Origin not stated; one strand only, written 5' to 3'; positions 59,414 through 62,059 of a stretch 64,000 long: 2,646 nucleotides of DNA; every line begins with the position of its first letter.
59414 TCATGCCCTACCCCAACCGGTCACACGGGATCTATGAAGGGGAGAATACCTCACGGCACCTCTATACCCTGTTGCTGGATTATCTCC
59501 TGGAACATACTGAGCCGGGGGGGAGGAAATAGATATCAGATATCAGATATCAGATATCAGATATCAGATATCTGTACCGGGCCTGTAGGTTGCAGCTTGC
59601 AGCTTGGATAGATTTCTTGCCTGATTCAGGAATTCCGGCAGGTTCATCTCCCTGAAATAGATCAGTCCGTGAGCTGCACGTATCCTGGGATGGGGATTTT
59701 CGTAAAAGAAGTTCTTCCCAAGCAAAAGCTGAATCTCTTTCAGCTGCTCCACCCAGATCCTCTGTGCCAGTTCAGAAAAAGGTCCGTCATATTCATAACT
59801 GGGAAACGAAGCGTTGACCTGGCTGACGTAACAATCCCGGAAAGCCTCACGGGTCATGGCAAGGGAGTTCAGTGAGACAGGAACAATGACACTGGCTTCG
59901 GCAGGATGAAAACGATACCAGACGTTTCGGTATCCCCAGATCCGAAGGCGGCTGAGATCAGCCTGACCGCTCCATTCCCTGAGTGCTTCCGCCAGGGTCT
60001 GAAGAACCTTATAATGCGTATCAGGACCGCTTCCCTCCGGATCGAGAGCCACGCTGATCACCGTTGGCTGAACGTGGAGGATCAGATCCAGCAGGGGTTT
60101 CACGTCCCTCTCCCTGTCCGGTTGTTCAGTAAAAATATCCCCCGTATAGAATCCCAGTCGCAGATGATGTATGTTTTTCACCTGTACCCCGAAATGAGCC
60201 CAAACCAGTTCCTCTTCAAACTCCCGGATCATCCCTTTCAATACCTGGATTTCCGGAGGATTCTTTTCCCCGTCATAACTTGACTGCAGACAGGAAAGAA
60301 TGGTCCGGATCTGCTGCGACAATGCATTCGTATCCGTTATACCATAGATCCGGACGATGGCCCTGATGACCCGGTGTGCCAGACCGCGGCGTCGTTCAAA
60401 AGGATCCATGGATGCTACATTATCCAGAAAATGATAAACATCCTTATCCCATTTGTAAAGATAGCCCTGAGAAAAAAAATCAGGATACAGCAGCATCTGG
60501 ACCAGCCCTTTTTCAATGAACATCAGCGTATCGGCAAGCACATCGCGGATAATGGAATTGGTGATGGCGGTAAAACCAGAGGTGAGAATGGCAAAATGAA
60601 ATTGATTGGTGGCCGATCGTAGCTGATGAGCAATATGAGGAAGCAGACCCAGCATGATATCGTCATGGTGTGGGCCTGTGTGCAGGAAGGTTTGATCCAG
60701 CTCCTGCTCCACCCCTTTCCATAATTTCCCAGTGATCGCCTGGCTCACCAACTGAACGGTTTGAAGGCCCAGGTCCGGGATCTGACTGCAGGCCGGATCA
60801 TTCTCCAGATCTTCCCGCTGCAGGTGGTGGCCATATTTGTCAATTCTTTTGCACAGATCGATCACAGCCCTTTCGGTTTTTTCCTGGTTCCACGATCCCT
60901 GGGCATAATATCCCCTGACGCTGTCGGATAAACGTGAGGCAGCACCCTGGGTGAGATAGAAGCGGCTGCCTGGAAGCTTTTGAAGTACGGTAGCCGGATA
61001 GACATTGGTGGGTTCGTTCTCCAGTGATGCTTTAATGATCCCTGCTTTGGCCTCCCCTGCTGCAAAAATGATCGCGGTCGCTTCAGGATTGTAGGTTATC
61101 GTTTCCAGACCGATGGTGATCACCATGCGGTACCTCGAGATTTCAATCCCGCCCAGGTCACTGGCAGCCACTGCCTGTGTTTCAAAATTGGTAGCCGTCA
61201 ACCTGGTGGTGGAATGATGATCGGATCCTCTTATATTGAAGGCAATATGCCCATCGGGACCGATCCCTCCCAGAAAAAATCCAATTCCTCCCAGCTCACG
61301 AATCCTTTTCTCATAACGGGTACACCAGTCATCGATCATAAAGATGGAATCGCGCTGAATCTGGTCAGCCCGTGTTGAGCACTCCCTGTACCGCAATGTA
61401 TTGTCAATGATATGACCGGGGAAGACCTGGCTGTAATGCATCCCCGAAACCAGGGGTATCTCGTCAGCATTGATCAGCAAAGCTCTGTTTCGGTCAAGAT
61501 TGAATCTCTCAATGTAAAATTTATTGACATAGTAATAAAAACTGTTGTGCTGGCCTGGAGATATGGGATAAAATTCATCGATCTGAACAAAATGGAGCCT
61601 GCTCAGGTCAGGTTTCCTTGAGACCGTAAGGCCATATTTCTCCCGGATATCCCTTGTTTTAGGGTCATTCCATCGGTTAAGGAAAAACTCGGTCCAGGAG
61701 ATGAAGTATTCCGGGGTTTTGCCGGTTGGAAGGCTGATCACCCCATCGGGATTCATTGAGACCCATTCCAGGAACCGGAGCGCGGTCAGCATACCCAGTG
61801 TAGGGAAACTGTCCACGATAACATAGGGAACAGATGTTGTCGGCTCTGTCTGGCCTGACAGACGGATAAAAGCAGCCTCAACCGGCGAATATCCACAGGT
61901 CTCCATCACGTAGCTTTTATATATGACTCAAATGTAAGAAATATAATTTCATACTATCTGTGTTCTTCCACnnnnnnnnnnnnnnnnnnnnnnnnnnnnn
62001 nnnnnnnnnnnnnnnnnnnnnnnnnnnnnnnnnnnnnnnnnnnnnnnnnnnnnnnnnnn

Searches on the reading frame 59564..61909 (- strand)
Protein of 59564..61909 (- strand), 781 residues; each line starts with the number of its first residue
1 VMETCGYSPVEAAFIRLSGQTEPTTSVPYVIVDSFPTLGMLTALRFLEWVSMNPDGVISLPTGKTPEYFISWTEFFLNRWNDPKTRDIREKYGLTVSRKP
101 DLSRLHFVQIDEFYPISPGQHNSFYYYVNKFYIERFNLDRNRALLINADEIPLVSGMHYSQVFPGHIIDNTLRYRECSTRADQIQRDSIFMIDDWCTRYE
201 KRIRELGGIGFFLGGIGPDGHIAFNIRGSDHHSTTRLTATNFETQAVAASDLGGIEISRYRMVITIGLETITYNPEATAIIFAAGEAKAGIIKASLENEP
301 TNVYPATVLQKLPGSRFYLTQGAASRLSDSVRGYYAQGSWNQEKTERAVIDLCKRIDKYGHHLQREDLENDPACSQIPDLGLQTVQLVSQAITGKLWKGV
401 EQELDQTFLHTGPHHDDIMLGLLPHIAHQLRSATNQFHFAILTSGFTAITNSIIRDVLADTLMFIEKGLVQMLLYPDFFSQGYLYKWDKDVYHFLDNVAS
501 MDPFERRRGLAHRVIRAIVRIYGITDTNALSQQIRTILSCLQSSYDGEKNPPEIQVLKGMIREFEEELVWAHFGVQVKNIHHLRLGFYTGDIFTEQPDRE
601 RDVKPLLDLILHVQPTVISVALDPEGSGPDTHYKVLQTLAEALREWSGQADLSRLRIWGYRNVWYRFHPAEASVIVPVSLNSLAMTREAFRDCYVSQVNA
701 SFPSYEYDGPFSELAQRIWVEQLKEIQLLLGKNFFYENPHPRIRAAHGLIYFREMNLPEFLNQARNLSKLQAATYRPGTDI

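Call 89: search_protein_families(library=ncbifam, proteins=[window:59564-61909:-], max_evalue=0.00001)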
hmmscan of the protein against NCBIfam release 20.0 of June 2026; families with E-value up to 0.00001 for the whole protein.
window:59564-61909:- (781 aa): 7 families
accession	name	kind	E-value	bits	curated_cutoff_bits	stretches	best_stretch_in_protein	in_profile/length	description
NF002557.0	PRK02122.1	subfamily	2e-57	194.7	384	2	191-371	142-320/653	glucosamine-6-phosphate deaminase-like protein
NF001684.0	PRK00443.1-4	subfamily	2.8e-23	82.8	326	1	30-336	4-248/260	glucosamine-6-phosphate deaminase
TIGR00502.1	nagB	equivalog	4.4e-22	78.6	236.9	1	192-326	114-246/259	glucosamine-6-phosphate deaminase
NF001685.0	PRK00443.1-5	equivalog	1.3e-13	50.9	513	1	191-312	113-232/266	glucosamine-6-phosphate deaminase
NF009022.0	PRK12358.1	equivalog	4e-11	42.9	247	1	146-328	63-238/239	glucosamine-6-phosphate deaminase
NF001682.0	PRK00443.1-1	equivalog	4.2e-09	36.2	528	1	193-331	104-238/262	glucosamine-6-phosphate deaminase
NF007291.0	PRK09762.1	equivalog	3.8e-06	26.7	271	0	195-310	114-224/236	galactosamine-6-phosphate isomerase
